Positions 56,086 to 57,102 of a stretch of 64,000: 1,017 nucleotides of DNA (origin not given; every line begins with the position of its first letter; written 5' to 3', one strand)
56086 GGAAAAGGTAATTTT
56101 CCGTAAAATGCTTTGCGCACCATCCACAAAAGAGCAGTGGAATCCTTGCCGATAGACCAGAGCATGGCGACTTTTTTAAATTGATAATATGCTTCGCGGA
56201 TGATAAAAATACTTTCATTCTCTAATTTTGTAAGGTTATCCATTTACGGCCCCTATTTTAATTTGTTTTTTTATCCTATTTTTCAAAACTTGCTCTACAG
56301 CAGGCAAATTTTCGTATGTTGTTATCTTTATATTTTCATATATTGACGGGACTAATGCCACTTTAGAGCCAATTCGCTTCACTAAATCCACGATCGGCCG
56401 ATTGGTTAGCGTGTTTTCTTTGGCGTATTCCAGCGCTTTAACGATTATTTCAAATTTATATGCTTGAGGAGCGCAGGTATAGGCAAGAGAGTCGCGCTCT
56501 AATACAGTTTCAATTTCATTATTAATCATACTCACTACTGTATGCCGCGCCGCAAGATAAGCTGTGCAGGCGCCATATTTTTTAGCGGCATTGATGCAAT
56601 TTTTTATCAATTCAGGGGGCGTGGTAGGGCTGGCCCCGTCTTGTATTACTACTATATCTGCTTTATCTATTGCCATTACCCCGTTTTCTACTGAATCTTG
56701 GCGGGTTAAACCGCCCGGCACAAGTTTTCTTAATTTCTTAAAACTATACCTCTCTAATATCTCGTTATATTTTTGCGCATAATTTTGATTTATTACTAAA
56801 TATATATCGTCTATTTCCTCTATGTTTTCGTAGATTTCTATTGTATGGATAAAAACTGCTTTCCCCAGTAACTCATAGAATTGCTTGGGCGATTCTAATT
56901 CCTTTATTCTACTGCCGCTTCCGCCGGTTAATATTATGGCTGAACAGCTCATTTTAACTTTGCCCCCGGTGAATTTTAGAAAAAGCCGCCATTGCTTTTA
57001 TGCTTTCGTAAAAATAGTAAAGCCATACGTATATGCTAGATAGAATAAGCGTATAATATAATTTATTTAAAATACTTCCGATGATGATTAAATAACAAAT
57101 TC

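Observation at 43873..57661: CDP-alcohol route: two CDP-alcohol phosphotransferase-family membrane proteins and an IspD/TarI-like cytidylyltransferase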

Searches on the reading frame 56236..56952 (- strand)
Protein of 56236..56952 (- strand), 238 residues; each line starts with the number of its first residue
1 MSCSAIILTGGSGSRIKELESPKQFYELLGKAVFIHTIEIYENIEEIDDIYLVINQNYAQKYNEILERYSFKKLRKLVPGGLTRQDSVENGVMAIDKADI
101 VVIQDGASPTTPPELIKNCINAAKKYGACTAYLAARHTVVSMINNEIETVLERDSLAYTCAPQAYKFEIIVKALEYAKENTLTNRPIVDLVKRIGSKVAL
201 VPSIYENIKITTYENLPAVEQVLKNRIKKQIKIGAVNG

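Call 4: search_protein_families(library=pfam, proteins=[window:56236-56952:-], max_evalue=0.01)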
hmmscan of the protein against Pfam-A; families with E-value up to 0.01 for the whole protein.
window:56236-56952:- (238 aa): 3 families
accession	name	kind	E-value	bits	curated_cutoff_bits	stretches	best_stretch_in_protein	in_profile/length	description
PF01128.25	IspD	-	2.1e-36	126.2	27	1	5-224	3-220/221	2-C-methyl-D-erythritol 4-phosphate cytidylyltransferase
PF12804.13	NTP_transf_3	-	8.4e-09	36.2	27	1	5-136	1-124/160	MobA-like NTP transferase domain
PF00483.29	NTP_transferase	-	6.4e-06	26.4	21.2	1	5-72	2-72/245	Nucleotidyl transferase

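Call 7: search_protein_families(library=ncbifam, proteins=[window:56236-56952:-], max_evalue=0.001)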
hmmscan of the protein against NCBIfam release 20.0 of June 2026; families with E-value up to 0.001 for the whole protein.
window:56236-56952:- (238 aa): 9 families
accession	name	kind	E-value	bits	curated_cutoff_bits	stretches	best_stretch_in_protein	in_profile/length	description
NF001186.0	PRK00155.2-3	equivalog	3e-45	154.4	253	1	3-224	5-223/224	2-C-methyl-D-erythritol 4-phosphate cytidylyltransferase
TIGR00453.1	ispD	equivalog_domain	5.4e-45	153.5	181.3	1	4-222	1-218/219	2-C-methyl-D-erythritol 4-phosphate cytidylyltransferase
NF009924.0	PRK13385.1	subfamily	2.5e-37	128.7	342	1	5-228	4-228/230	2-C-methyl-D-erythritol 4-phosphate cytidylyltransferase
NF001183.0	PRK00155.1-3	subfamily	6.1e-34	117.3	166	1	5-228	4-236/237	D-ribitol-5-phosphate cytidylyltransferase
NF006899.0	PRK09382.1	equivalog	5.5e-31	108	417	1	2-227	6-224/387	bifunctional 2-C-methyl-D-erythritol 4-phosphate cytidylyltransferase/2-C-methyl-D-erythritol 2,4-cyclodiphosphate synthase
NF041135.1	IPPtranDIPPsyn_Thcocales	equivalog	2.8e-06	26.6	580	1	4-72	2-67/419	bifunctional L-myo-inositol-1-phosphate cytidylyltransferase/CDP-L-myo-inositol myo-inositolphosphotransferase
NF001457.0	PRK00317.1-3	equivalog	7.2e-06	25.6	164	1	4-65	3-61/200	molybdenum cofactor guanylyltransferase MobA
TIGR02665.1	molyb_mobA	equivalog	0.00011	22.3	151.85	1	3-152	1-145/186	molybdenum cofactor guanylyltransferase MobA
NF041173.1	Sug_nt_acttase_Thmprot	equivalog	0.00011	21.2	600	1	5-70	3-70/405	bifunctional sugar-1-phosphate nucleotidylyltransferase/acetyltransferase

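Call 18: search_solved_structures(query=window:56236-56952:-, max_evalue=0.001)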
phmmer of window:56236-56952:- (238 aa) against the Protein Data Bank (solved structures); distinct sequences matched with E-value up to 0.001: 28.
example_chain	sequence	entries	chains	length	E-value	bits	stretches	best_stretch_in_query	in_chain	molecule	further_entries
5ddt_A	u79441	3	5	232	8.6e-30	107.6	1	1-225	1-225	2-C-methyl-D-erythritol 4-phosphate cytidylyltransferase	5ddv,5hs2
1w77_A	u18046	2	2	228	3.1e-21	79.6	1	2-224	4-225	2C-METHYL-D-ERYTHRITOL 4-PHOSPHATE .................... | 2-C-methyl-D-erythritol 4-phosphate cytidylyltransferase, chloroplastic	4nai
5mrq_A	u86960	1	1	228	9.9e-21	78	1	2-224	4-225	2-C-methyl-D-erythritol 4-phosphate cytidylyltransferase, chloroplastic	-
5mrn_A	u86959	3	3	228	1.3e-20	77.6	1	2-224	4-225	2-C-methyl-D-erythritol 4-phosphate cytidylyltransferase, chloroplastic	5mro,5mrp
2yc3_A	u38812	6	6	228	1.8e-20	77.1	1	2-224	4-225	2-C-METHYL-D-ERYTHRITOL 4-PHOSPHATE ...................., CHLOROPLASTIC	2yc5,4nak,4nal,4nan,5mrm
2ycm_A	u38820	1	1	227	1.8e-20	77.1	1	2-224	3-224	2-C-METHYL-D-ERYTHRITOL 4-PHOSPHATE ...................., CHLOROPLASTIC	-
4jis_A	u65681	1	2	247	7.9e-20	75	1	5-228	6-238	ribitol-5-phosphate cytidylyltransferase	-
6xhp_A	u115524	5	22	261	1.6e-18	70.8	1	6-225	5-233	Ribitol-5-phosphate cytidylyltransferase 1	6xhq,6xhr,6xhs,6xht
3f1c_A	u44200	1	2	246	2.9e-18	69.9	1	5-228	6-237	Putative 2-C-methyl-D-erythritol 4-phosphate cytidylyltransferase 2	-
4cvh_A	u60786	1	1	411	1.4e-17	67.7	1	3-232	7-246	ISOPRENOID SYNTHASE DOMAIN-CONTAINING PROTEIN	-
1vpa_A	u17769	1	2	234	1.4e-17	67.7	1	5-218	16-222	2-C-methyl-D-erythritol 4-phosphate cytidylyltransferase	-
4kt7_A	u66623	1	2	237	1.6e-17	67.5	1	3-219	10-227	2-C-methyl-D-erythritol 4-phosphate cytidylyltransferase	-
2vsh_A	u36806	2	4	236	3.2e-16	63.2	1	5-222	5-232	2-C-METHYL-D-ERYTHRITOL 4-PHOSPHATE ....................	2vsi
8xkg_A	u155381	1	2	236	1.4e-10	44.8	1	5-224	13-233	2-C-methyl-D-erythritol 4-phosphate cytidylyltransferase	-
2xwl_A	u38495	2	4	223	3e-10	43.7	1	2-224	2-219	2-C-METHYL-D-ERYTHRITOL 4-PHOSPHATE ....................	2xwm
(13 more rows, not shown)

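Call 35: find_homologous_proteins(query=window:56236-56952:-, max_evalue=1e-10)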
Query window:56236-56952:- (238 aa): 48 proteins with E <= 1e-10 among 1022 candidates.
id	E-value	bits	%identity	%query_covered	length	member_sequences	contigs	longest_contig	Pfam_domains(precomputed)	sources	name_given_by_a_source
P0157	6.9e-149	512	100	100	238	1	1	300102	PF00483.30,PF01128.26,PF12804.14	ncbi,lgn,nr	ncbi:MAG: IspD/TarI family cytidylyltransferase [Candidatus Omnitrophota bacterium]|nr:IspD/TarI fam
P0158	6.8e-120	417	80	100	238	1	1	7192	PF00483.30,PF01128.26,PF12804.14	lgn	-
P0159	1.5e-86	308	62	95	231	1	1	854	PF01128.26,PF12804.14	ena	-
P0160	1.4e-78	282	57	94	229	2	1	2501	PF01128.26,PF12804.14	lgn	-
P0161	4.5e-78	280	57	96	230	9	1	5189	PF01128.26,PF12804.14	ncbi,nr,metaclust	ncbi:MAG: hypothetical protein A3G91_03010 [Omnitrophica WOR_2 bacterium RIFCSPLOWO2_12_FULL_50_9]|n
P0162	1.8e-76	275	57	93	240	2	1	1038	PF01128.26,PF12804.14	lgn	-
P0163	1.0e-30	125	37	93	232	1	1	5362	PF01128.26,PF12804.14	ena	-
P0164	6.1e-29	120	36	93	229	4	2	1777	PF01128.26,PF12804.14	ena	-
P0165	2.1e-28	118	33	90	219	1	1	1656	PF01128.26,PF12804.14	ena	-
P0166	3.0e-28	117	40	87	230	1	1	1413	PF01128.26,PF12804.14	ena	-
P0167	1.5e-27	115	37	91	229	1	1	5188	PF01128.26,PF12804.14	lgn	-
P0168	3.2e-27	114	33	90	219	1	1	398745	PF01128.26,PF12804.14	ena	-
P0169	3.3e-27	114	32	90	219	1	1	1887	PF01128.26,PF12804.14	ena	-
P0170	1.1e-26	112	34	90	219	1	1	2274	PF01128.26,PF12804.14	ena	-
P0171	1.4e-26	112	33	90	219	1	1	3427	PF01128.26,PF12804.14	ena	-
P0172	2.1e-26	111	32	95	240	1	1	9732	PF01128.26,PF12804.14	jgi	jgi:2-C-methyl-D-erythritol 4-phosphate cytidylyltransferase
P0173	7.2e-26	110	33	90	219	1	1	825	PF01128.26,PF12804.14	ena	-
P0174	9.8e-26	109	33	90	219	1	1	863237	PF01128.26,PF12804.14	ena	-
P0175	1.0e-25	109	37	93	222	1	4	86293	PF01128.26,PF12804.14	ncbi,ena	-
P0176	2.2e-25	108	32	95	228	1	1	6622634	PF01128.26,PF12804.14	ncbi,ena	-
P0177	2.4e-25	108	33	94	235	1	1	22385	PF01128.26,PF12804.14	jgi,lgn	-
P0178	5.4e-25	107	33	95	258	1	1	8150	PF01128.26,PF12804.14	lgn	-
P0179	6.2e-25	107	33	91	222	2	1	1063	PF01128.26,PF12804.14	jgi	jgi:2-C-methyl-D-erythritol 4-phosphate cytidylyltransferase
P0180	1.8e-24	105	34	87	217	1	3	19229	PF01128.26,PF12804.14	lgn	-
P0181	1.9e-24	105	33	96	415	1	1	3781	PF08659.17,PF01128.26,PF13561.13,PF23441.1,PF00106.32,PF12804.14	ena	-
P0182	7.3e-24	103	31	92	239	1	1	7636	PF01128.26,PF12804.14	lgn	-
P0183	1.2e-23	102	37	89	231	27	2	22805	PF01128.26,PF12804.14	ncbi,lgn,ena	-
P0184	2.1e-23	102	33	94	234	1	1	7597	PF00483.30,PF01128.26,PF12804.14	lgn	-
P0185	2.3e-23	101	33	95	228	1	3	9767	PF01128.26,PF12804.14,PF02348.26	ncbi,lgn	-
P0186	5.3e-23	100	36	89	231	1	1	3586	PF01128.26,PF12804.14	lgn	-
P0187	1.4e-22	99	29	95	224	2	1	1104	PF01128.26,PF12804.14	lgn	-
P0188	1.5e-22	99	34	89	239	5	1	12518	PF01128.26,PF12804.14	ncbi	ncbi:MAG: 2-C-methyl-D-erythritol 4-phosphate cytidylyltransferase [Wujia sp.]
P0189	5.2e-22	97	32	94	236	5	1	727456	PF00483.30,PF01128.26,PF12804.14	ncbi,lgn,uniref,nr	ncbi:2-C-methyl-D-erythritol 4-phosphate cytidylyltransferase [Butyrivibrio sp. NC2002]|uniref:2-C-m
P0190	1.6e-21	95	32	89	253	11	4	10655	PF01128.26,PF12804.14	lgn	-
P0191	4.0e-21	94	31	94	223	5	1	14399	PF01128.26,PF12804.14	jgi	jgi:2-C-methyl-D-erythritol 4-phosphate cytidylyltransferase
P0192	7.4e-21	93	32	95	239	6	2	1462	PF01128.26,PF12804.14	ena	-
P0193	9.4e-21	93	36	89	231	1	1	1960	PF01128.26,PF12804.14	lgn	-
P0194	1.0e-20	93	33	91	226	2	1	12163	PF01128.26,PF12804.14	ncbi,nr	ncbi:MAG: 2-C-methyl-D-erythritol 4-phosphate cytidylyltransferase [Pedobacter sp.]|nr:2-C-methyl-D-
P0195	1.3e-19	89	31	94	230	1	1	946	PF01128.26,PF12804.14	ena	-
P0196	3.0e-18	85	30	92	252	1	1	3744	PF01128.26,PF12804.14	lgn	-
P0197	4.5e-18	84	31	94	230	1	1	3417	PF01128.26,PF12804.14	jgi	-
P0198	1.9e-17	82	29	89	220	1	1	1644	PF01128.26,PF12804.14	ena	-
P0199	2.0e-16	79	29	92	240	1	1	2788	PF01128.26,PF12804.14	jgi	jgi:2-C-methyl-D-erythritol 4-phosphate cytidylyltransferase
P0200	2.3e-16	79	30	89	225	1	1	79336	PF01128.26,PF12804.14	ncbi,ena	-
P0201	6.1e-16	77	28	93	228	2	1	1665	PF01128.26,PF12804.14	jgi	jgi:2-C-methyl-D-erythritol 4-phosphate cytidylyltransferase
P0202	5.9e-15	74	30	93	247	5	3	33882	PF00483.30,PF01128.26,PF12804.14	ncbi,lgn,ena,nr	ncbi:MAG: 2-C-methyl-D-erythritol 4-phosphate cytidylyltransferase [Lachnospiraceae bacterium]|nr:2-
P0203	1.3e-12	66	31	92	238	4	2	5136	PF01128.26,PF12804.14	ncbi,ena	-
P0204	4.3e-11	61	27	91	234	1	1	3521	PF01128.26,PF12804.14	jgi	-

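Call 49: find_encoding_contigs(protein=P0161, flank=10000, max_places=3)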
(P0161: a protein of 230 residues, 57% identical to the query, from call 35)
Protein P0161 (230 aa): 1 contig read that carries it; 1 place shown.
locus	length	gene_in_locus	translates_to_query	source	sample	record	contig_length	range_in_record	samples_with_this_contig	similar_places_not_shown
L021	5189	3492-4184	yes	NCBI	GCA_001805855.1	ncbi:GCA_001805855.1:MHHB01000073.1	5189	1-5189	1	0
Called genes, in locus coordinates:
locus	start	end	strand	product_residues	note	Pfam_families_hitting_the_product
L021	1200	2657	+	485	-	PF01943:Polysacc_synt, PF13440:Polysacc_synt_3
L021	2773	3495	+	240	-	PF01066:CDP-OH_P_transf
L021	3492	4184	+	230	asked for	PF01128:IspD, PF12804:NTP_transf_3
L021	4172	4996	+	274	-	PF00535:Glycos_transf_2, PF10111:Glyco_tranf_2_2, PF13506:Glyco_transf_21, PF13641:Glyco_tranf_2_3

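Call 64: find_related_loci(query=A3, collection=metagenome_contigs, flank=8000)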
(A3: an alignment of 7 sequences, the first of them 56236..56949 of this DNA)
Query A3 (237 aa) in metagenome_contigs; peptide patterns used: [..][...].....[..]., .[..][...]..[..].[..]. (x = any residue, [..] = any of these).
56 stretches matched a pattern; 3 encode a relative of the query (tblastn E <= 1e-3); 3 distinct loci.
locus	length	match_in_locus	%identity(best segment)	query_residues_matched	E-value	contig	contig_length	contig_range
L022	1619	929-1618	89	3-232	6e-140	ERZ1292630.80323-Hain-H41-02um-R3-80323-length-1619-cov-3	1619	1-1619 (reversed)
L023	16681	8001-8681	58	3-228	7e-88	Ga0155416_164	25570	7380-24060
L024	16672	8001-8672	33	3-225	4e-31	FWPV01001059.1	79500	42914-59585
